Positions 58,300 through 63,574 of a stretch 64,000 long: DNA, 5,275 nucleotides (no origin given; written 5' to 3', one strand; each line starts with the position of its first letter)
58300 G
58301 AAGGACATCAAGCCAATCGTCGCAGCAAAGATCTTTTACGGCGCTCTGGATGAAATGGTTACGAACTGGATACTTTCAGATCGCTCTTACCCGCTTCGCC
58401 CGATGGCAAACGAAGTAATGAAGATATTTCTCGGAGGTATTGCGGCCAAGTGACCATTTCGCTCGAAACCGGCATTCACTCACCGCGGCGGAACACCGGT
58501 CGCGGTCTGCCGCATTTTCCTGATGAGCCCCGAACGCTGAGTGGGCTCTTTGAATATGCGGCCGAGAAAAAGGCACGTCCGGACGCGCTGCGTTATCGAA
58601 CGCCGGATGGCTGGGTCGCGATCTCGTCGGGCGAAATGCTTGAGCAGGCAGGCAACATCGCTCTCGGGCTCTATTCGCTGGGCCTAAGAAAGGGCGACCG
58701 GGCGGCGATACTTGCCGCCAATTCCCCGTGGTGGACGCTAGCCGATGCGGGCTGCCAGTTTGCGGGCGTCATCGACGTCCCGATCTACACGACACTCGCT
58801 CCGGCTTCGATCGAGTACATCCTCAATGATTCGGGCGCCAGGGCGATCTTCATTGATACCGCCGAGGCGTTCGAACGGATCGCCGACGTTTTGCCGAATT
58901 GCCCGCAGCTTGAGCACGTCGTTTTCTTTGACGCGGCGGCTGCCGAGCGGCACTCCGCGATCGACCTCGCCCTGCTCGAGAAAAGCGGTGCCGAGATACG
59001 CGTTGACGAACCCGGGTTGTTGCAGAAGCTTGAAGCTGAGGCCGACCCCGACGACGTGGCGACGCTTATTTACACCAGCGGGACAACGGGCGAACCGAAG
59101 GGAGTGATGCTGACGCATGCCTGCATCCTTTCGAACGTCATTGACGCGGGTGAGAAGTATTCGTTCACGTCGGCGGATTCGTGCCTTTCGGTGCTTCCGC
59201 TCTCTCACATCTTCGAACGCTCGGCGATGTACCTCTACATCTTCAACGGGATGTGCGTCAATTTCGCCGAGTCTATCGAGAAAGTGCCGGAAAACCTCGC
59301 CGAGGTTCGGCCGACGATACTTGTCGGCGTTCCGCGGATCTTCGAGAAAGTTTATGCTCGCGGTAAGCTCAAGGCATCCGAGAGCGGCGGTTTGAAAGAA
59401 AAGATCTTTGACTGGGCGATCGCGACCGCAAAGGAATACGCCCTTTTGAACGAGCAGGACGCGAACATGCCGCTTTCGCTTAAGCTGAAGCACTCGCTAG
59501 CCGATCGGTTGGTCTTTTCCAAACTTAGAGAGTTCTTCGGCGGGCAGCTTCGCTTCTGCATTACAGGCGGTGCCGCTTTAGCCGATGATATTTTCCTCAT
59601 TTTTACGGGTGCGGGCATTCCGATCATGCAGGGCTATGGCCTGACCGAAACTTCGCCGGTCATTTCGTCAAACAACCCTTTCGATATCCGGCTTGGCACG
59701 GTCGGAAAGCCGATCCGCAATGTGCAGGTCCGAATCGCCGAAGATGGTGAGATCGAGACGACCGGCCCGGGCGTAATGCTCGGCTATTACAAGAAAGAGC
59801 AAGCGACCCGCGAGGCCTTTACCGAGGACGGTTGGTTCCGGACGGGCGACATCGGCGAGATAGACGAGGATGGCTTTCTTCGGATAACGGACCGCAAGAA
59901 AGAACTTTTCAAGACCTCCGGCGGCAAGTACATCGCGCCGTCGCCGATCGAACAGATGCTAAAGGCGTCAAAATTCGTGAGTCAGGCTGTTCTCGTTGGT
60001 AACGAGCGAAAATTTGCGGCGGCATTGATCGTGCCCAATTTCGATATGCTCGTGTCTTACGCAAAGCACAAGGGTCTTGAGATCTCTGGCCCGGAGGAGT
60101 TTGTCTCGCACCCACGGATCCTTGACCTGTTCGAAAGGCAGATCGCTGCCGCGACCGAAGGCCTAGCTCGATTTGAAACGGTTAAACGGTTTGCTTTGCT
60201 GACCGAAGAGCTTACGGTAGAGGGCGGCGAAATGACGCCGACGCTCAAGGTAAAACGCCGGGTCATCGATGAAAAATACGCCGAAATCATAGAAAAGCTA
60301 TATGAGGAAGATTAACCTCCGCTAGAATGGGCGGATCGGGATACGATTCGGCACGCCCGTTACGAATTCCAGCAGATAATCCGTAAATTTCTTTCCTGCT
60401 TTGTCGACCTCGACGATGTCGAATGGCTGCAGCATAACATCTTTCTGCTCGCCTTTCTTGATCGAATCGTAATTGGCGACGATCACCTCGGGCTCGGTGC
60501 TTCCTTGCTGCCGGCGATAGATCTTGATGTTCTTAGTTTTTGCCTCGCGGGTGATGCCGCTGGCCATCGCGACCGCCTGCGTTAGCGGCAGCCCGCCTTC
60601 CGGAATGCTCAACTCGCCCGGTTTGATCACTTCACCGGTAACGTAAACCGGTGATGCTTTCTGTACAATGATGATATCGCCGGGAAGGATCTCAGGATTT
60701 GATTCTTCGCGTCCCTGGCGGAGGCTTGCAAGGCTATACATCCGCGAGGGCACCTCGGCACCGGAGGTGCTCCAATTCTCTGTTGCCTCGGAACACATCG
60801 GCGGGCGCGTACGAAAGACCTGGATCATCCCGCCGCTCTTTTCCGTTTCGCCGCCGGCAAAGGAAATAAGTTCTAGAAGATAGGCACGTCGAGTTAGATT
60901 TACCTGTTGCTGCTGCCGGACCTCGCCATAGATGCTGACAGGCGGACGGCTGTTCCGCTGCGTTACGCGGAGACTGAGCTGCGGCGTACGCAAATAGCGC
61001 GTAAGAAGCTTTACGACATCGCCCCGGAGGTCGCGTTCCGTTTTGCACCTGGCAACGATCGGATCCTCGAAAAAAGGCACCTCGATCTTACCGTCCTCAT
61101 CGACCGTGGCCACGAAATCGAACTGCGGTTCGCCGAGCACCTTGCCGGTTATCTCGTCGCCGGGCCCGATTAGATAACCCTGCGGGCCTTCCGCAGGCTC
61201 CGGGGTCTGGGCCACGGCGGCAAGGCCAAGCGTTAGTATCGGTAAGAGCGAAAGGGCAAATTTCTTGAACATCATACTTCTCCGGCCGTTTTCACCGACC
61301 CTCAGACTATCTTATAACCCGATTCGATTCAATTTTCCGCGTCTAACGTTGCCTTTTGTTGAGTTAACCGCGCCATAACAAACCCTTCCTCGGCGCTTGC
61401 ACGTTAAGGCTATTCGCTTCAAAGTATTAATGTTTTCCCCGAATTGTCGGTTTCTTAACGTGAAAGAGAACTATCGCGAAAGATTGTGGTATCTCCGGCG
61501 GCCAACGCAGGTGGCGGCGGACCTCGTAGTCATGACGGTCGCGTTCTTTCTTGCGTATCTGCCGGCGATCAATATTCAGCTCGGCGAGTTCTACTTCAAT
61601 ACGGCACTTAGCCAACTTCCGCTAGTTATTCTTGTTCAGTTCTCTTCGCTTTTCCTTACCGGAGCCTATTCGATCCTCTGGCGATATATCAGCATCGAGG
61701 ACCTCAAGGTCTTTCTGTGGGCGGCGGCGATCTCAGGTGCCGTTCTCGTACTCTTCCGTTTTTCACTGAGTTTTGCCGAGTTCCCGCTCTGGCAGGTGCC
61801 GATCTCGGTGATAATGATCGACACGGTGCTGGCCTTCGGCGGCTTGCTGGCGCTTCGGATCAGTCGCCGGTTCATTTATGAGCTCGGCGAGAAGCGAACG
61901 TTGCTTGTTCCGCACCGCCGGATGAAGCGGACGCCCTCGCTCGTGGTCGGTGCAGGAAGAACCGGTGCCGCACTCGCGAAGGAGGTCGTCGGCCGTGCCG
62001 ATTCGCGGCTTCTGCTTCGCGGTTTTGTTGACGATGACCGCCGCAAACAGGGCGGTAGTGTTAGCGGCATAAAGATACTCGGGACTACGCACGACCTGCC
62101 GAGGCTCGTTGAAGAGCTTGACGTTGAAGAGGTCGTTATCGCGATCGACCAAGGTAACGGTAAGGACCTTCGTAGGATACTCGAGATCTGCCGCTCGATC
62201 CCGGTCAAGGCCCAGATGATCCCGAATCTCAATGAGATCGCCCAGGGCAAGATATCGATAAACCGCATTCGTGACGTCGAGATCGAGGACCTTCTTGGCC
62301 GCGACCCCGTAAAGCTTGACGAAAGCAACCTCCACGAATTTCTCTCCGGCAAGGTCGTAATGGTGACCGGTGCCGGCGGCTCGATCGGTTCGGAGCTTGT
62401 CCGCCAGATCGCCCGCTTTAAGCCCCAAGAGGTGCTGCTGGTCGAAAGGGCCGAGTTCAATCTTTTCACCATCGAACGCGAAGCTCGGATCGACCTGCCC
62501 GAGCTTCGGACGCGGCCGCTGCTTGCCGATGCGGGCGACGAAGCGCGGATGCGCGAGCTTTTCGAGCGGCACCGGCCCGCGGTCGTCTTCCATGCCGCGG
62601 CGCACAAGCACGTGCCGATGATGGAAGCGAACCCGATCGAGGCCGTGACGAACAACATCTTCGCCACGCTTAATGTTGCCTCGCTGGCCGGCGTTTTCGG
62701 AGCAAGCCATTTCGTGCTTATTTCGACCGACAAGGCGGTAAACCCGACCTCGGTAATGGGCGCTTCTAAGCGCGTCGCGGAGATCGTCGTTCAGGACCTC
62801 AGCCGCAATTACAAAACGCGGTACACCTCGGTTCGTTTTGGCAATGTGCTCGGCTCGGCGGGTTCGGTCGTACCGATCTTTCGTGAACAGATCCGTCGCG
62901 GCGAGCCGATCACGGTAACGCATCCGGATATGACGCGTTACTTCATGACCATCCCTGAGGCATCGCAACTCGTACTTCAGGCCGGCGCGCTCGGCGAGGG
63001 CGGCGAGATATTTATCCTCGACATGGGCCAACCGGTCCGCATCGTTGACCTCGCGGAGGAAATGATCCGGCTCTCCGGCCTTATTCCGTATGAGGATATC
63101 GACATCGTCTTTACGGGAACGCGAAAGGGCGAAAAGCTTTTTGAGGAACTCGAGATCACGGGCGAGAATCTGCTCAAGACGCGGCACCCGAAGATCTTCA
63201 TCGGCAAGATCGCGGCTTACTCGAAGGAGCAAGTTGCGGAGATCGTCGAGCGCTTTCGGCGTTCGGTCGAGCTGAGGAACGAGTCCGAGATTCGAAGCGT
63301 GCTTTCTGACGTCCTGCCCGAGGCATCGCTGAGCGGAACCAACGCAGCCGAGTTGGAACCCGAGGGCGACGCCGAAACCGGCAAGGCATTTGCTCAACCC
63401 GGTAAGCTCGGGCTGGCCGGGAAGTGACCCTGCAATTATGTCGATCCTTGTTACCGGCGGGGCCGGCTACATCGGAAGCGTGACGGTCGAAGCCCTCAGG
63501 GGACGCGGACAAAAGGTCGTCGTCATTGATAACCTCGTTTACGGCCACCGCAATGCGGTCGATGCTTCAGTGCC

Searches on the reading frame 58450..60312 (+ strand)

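Call 69: search_protein_families(library=pfam, proteins=[window:58450-60312:+], max_evalue=0.00001)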
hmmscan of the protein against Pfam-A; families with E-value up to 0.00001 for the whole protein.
window:58450-60312:+ (621 aa): 2 families
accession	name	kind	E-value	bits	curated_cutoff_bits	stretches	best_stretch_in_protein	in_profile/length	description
PF00501.34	AMP-binding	-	1.4e-77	261.5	29.9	1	35-447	2-384/384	AMP-binding enzyme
PF23562.2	AMP-binding_C_3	-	4.8e-10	40.3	20.8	1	490-620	7-122/124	AMP-binding enzyme C-terminal domain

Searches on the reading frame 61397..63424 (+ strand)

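Call 69: search_protein_families(library=pfam, proteins=[window:61397-63424:+], max_evalue=0.00001)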
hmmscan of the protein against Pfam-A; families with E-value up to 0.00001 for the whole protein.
window:61397-63424:+ (676 aa): 5 families
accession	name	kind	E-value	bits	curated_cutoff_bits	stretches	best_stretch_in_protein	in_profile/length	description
PF02719.21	Polysacc_synt_2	-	4.5e-115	384.3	20.2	1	321-602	1-290/293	Polysaccharide biosynthesis protein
PF01370.27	Epimerase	-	4.2e-22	79.2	20.9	1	321-524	1-219/240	NAD dependent epimerase/dehydratase family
PF16363.11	GDP_Man_Dehyd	-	1.8e-13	51.1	27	1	322-484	1-183/332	GDP-mannose 4,6 dehydratase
PF04321.23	RmlD_sub_bind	-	2.1e-13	50.4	27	1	321-508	3-176/287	RmlD substrate binding domain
PF13727.12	CoA_binding_3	-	3.8e-09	37.2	25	1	147-276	53-175/175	CoA-binding domain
